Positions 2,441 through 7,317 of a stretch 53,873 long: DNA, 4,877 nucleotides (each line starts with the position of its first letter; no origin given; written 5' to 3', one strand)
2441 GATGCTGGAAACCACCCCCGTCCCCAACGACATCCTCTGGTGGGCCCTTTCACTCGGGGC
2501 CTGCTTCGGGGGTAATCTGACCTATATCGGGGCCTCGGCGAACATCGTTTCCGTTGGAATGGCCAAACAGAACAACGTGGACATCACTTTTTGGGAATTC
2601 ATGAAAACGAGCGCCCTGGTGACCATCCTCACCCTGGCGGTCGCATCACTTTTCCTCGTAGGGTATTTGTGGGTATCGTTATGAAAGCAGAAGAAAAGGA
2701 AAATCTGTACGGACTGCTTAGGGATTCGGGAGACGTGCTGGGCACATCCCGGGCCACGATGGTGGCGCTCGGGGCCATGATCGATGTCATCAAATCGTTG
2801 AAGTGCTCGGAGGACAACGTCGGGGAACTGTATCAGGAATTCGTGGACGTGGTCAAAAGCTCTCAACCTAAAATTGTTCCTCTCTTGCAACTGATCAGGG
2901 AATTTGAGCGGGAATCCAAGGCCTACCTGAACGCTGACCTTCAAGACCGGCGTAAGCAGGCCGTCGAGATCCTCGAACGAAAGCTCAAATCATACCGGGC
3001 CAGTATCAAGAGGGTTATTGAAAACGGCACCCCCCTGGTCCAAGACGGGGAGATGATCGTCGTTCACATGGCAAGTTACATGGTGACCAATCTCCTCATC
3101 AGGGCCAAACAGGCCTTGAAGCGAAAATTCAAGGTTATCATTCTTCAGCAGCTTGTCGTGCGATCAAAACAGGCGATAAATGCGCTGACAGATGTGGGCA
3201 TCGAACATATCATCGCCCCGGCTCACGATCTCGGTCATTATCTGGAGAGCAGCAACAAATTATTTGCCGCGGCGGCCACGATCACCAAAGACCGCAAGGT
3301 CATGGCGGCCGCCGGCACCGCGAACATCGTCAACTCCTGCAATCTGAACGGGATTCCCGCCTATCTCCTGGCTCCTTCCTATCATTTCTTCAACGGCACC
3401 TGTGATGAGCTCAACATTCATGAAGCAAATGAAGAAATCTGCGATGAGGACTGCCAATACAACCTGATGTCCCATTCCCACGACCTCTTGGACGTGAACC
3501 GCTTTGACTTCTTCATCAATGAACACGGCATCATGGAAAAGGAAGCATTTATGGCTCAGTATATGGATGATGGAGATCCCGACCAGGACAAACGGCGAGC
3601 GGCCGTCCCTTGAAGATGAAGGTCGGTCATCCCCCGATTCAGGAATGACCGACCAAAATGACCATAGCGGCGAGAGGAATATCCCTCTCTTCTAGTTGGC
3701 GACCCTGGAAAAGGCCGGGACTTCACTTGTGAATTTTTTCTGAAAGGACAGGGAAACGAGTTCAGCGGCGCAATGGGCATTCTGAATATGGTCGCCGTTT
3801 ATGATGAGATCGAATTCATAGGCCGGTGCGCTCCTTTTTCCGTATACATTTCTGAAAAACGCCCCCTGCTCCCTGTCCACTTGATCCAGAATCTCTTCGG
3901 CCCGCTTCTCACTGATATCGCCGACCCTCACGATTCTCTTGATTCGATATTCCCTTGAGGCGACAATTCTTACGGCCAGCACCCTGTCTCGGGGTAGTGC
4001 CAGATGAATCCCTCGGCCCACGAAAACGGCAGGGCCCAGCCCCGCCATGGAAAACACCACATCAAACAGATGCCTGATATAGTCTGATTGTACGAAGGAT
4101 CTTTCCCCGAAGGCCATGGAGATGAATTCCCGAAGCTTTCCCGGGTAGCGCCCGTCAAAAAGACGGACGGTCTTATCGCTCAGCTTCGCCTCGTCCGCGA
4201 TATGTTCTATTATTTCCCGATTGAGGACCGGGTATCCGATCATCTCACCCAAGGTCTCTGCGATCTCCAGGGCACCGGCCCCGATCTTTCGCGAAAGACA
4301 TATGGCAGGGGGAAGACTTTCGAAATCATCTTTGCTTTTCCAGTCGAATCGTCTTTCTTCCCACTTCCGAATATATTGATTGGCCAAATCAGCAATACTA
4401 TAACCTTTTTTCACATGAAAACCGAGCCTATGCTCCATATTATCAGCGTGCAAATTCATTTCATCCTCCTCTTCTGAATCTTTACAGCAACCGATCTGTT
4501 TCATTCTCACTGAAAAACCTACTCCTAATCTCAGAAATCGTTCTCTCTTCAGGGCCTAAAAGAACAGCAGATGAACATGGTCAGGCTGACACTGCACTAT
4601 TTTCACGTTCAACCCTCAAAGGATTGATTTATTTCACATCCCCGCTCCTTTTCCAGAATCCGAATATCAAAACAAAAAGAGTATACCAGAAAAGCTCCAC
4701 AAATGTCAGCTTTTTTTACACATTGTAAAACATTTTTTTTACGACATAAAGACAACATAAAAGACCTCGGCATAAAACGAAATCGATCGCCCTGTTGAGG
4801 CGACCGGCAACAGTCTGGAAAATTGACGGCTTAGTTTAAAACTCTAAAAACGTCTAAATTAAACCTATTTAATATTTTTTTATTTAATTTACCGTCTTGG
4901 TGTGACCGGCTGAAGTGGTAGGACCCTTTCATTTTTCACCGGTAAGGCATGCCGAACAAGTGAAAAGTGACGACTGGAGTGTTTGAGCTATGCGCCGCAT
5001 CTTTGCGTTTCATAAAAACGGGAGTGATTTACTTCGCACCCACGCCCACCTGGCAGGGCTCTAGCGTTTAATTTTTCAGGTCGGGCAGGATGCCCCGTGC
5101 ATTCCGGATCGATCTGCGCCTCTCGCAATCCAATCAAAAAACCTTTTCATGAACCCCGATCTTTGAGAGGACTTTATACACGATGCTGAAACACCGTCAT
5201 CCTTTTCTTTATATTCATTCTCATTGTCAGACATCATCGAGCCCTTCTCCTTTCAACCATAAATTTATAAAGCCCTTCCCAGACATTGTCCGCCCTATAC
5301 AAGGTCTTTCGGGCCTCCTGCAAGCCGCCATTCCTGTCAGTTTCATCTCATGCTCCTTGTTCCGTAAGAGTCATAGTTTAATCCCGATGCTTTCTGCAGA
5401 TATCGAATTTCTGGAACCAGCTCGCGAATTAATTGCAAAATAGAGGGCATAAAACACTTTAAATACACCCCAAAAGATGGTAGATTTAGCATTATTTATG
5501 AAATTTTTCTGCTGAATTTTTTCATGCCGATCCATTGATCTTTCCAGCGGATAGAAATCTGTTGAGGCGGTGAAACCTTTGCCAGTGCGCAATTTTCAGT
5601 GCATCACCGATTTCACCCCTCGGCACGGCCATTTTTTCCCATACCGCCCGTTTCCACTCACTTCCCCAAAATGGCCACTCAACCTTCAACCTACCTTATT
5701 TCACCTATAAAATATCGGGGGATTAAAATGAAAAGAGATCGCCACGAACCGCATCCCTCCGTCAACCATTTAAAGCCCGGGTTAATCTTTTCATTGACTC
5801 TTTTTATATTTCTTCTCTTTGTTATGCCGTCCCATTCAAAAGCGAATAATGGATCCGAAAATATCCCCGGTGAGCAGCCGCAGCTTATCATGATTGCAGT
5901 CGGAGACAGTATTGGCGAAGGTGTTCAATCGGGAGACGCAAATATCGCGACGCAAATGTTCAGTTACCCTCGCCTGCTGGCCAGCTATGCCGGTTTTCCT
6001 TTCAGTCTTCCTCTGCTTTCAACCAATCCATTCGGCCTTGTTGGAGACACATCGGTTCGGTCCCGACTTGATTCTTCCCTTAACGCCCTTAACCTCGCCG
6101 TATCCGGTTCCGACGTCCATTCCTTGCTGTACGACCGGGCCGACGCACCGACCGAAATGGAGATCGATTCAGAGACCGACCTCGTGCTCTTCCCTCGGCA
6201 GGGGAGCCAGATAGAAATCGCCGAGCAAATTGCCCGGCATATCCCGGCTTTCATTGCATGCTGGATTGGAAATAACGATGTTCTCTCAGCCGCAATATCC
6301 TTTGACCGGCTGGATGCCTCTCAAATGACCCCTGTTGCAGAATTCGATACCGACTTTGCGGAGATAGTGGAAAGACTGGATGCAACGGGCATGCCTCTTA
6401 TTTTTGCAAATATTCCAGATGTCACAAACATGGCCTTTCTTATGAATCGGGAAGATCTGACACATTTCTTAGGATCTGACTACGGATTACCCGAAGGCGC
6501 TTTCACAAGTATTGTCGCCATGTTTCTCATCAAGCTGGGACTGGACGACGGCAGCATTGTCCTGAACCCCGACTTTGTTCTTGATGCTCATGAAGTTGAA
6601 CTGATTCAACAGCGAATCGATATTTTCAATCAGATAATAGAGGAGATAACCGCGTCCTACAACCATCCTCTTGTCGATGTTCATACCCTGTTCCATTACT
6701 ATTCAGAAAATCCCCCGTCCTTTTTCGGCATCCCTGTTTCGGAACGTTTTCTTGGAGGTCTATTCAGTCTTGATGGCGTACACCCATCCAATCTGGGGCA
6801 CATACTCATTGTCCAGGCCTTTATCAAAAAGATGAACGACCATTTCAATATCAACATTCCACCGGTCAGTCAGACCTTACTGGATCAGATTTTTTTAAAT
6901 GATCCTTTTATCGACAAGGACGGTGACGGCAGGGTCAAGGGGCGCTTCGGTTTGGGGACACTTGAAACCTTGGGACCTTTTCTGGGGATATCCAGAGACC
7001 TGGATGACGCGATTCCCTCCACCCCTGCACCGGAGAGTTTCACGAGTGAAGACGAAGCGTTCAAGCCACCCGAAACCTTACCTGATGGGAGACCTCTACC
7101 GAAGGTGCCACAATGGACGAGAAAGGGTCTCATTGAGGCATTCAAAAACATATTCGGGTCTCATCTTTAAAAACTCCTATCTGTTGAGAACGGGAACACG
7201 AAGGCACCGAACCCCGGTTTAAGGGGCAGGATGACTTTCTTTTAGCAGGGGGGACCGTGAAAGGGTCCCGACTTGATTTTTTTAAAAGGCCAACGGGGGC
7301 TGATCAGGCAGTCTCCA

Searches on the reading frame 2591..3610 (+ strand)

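Call 26: search_protein_families(library=pfam, proteins=[window:2591-3610:+], max_evalue=0.001)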
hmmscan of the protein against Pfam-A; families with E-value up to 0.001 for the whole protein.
window:2591-3610:+ (340 aa): 1 family
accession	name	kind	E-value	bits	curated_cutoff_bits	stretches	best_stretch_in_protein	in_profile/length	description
PF01008.23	IF-2B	-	2.3e-18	66.9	22.4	1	84-280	38-235/280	Initiation factor 2 subunit family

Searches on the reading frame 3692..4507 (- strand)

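Call 26: search_protein_families(library=pfam, proteins=[window:3692-4507:-], max_evalue=0.001)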
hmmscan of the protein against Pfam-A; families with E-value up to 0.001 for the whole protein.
window:3692-4507:- (271 aa): 1 family
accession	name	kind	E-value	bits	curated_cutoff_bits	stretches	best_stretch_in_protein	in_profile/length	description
PF13189.12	Cytidylate_kin2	-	7e-33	114.7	28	1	69-239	2-175/176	Cytidylate kinase-like family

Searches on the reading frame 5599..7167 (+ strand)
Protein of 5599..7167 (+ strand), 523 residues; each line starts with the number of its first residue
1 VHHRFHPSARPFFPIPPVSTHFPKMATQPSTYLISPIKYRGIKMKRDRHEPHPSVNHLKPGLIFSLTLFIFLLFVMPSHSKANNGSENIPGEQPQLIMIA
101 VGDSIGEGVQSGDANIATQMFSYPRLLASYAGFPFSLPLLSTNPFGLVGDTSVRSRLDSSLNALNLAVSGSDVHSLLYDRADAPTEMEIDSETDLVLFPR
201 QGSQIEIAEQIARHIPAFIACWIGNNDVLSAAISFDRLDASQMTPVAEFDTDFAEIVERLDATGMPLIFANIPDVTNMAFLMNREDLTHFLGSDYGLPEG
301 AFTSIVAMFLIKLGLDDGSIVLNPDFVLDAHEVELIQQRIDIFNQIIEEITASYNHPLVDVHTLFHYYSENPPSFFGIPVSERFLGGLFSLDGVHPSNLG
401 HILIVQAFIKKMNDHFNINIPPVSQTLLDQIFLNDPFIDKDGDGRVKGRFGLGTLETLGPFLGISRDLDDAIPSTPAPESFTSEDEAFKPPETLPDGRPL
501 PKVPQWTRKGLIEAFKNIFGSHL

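Call 15: search_protein_families(library=pfam, proteins=[window:5599-7167:+], max_evalue=0.001)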
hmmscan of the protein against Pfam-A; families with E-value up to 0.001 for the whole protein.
window:5599-7167:+ (523 aa): 2 families
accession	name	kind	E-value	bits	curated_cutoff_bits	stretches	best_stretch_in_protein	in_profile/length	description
PF00657.28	Lipase_GDSL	-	1.2e-09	39.1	23.6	1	99-407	2-207/208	GDSL-like Lipase/Acylhydrolase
PF13472.12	Lipase_GDSL_2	-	6.3e-06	27.2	32.9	0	100-401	1-176/178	GDSL-like Lipase/Acylhydrolase family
